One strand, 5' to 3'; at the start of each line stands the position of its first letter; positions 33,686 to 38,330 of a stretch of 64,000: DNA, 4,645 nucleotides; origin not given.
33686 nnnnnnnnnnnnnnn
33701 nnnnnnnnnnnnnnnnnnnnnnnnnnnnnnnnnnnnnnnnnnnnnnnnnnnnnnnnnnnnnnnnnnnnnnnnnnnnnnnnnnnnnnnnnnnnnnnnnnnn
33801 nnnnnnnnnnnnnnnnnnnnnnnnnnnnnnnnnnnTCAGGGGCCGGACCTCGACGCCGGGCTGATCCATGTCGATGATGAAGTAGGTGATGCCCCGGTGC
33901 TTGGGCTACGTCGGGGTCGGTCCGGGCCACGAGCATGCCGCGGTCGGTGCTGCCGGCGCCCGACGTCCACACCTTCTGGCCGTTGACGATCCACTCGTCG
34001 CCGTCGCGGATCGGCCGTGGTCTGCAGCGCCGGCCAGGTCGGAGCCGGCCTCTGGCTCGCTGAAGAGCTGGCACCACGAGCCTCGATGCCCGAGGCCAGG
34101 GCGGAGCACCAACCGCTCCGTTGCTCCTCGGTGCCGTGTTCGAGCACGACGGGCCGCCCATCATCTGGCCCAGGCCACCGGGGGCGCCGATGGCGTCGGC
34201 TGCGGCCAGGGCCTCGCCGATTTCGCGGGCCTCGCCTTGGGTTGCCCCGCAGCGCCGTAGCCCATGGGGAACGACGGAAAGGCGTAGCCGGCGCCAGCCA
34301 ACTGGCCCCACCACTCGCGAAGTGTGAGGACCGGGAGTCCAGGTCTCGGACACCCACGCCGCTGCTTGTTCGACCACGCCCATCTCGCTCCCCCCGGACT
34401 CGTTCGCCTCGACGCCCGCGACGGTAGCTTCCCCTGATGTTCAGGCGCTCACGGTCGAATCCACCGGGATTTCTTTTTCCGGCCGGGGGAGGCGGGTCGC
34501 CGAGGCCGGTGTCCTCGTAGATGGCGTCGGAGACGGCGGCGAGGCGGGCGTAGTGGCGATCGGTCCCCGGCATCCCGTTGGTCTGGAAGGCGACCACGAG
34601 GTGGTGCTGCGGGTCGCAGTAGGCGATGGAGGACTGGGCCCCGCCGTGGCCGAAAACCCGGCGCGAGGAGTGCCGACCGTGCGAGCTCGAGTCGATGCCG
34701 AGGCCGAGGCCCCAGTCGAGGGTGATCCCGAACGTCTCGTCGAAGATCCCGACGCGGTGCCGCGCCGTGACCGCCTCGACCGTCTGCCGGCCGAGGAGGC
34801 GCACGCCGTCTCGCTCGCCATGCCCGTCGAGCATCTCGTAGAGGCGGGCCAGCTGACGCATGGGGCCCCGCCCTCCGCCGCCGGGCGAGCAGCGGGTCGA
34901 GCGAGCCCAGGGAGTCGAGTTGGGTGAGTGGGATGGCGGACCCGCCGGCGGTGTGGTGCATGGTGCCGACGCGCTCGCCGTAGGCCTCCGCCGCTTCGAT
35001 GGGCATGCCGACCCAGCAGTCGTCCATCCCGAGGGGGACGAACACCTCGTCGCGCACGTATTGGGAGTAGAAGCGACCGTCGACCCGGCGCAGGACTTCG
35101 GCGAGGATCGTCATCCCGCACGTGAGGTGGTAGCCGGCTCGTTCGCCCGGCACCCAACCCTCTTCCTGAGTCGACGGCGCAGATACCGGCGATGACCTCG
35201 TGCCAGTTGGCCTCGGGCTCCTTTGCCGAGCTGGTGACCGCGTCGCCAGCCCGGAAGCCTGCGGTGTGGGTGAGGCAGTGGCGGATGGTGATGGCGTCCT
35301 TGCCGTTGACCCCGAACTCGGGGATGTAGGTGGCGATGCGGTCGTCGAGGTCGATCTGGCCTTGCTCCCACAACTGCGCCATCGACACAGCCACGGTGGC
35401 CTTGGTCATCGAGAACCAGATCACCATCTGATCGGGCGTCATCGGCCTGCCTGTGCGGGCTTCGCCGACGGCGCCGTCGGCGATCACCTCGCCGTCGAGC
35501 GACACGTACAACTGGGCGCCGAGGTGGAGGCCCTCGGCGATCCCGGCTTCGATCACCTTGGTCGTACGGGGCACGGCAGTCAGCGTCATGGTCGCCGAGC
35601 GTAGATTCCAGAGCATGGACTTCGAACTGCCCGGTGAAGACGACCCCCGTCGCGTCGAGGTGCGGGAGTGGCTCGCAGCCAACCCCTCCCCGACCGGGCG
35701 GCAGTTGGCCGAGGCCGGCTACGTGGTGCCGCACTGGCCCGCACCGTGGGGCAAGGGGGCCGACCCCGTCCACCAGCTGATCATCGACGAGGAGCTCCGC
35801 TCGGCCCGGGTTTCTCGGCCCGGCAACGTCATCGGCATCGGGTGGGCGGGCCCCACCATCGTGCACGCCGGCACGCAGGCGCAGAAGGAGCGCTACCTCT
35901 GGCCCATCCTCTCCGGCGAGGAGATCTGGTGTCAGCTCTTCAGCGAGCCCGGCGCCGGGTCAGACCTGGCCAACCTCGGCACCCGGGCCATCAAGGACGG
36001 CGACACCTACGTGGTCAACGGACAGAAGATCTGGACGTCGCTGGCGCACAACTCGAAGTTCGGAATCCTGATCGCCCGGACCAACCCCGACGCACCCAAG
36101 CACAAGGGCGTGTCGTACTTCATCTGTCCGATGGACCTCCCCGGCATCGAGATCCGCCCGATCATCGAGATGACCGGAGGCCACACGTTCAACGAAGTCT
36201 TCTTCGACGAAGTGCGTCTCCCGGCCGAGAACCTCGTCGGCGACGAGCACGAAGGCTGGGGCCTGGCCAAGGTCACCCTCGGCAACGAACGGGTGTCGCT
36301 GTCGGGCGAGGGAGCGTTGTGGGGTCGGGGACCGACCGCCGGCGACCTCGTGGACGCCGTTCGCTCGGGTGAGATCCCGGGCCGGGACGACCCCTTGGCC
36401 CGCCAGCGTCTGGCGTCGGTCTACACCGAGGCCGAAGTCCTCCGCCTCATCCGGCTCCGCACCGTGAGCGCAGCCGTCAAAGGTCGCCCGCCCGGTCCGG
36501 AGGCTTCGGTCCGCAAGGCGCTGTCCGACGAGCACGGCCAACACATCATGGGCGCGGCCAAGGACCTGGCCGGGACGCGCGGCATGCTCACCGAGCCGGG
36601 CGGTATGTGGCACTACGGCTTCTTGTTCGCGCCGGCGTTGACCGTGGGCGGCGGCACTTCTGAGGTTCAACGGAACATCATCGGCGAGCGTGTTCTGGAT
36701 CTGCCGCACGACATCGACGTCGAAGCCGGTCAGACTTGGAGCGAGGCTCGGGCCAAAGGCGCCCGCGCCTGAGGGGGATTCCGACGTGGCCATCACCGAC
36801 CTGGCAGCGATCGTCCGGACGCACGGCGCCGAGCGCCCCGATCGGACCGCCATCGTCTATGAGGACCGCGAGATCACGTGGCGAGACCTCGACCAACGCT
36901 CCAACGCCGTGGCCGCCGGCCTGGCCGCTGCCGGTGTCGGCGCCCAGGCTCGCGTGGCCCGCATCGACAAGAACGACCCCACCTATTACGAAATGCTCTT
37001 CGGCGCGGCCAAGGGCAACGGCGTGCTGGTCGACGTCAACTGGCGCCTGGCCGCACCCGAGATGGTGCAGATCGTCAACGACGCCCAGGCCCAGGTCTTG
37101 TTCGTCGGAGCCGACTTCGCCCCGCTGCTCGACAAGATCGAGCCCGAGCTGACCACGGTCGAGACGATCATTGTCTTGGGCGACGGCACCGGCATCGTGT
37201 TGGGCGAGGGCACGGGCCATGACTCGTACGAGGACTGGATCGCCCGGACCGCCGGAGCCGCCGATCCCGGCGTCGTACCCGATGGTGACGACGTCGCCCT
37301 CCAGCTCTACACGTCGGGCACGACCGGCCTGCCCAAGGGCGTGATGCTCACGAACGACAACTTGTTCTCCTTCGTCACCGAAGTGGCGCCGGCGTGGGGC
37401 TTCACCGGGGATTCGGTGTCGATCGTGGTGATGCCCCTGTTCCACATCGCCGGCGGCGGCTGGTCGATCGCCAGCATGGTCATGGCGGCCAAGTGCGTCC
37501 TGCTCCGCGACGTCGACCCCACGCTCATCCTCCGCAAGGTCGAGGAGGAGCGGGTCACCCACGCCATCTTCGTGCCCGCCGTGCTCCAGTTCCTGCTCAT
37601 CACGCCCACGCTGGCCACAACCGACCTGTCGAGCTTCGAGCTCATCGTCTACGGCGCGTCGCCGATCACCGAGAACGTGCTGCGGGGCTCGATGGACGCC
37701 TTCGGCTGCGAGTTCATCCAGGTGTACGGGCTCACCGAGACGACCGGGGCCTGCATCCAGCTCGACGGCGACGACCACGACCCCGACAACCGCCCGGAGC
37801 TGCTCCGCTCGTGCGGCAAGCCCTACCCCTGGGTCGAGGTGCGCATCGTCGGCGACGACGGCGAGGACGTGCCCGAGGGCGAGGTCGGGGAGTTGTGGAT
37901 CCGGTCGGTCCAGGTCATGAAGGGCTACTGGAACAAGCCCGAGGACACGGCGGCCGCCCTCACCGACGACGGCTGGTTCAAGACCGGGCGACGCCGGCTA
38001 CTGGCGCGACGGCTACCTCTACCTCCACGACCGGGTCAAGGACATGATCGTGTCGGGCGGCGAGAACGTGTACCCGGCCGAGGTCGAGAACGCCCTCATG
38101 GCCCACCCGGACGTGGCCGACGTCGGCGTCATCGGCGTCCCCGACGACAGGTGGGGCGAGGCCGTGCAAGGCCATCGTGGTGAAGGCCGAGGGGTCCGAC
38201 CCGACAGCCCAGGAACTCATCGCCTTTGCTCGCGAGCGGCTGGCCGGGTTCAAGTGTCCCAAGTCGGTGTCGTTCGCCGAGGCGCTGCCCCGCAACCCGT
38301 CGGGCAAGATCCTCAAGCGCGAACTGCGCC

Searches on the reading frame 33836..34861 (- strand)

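Call 89: search_protein_families(library=pfam, proteins=[window:33836-34861:-], max_evalue=0.000001)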
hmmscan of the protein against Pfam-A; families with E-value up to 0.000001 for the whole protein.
window:33836-34861:- (341 aa): 1 family
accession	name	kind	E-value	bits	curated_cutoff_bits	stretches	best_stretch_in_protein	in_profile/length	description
PF00144.29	Beta-lactamase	-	7.2e-08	32.4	27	1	2-108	226-323/329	Beta-lactamase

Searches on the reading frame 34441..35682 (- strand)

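Call 89: search_protein_families(library=pfam, proteins=[window:34441-35682:-], max_evalue=0.000001)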
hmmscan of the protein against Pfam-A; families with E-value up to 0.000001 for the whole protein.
window:34441-35682:- (413 aa): 1 family
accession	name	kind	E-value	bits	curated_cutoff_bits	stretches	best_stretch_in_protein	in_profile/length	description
PF00144.29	Beta-lactamase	-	1.2e-27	97.4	27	1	42-148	3-111/329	Beta-lactamase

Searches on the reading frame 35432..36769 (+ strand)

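Call 89: search_protein_families(library=pfam, proteins=[window:35432-36769:+], max_evalue=0.000001)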
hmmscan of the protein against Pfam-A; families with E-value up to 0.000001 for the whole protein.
window:35432-36769:+ (446 aa): 3 families
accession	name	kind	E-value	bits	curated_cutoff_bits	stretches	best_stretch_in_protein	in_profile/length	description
PF00441.29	Acyl-CoA_dh_1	-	3.6e-20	73.1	22.4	1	274-422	2-150/150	Acyl-CoA dehydrogenase, C-terminal domain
PF02770.24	Acyl-CoA_dh_M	-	2.9e-19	69.5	33.3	1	167-261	1-97/97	Acyl-CoA dehydrogenase, middle domain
PF02771.21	Acyl-CoA_dh_N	-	5.7e-10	40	22.9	1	78-163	24-113/113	Acyl-CoA dehydrogenase, N-terminal domain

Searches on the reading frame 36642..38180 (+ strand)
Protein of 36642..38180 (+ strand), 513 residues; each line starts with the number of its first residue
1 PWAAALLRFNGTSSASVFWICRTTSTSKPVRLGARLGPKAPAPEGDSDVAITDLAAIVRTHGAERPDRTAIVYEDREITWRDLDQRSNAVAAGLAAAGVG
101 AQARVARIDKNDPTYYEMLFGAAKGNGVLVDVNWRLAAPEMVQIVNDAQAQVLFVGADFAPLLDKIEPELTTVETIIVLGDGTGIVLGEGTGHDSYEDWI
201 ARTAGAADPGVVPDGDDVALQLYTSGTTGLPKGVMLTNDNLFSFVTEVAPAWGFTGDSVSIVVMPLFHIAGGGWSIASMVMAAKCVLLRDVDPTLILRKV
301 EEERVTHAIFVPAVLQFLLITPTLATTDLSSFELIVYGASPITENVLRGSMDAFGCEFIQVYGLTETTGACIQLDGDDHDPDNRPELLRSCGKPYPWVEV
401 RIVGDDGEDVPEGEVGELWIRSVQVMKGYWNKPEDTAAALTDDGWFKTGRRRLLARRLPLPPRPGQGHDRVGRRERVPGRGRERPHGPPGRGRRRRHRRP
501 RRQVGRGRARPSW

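Call 89: search_protein_families(library=pfam, proteins=[window:36642-38180:+], max_evalue=0.000001)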
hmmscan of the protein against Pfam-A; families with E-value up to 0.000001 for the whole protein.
window:36642-38180:+ (513 aa): 1 family
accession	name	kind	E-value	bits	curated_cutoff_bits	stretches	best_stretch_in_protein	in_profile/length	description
PF00501.34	AMP-binding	-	8.4e-87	291.9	29.9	1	60-430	3-384/384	AMP-binding enzyme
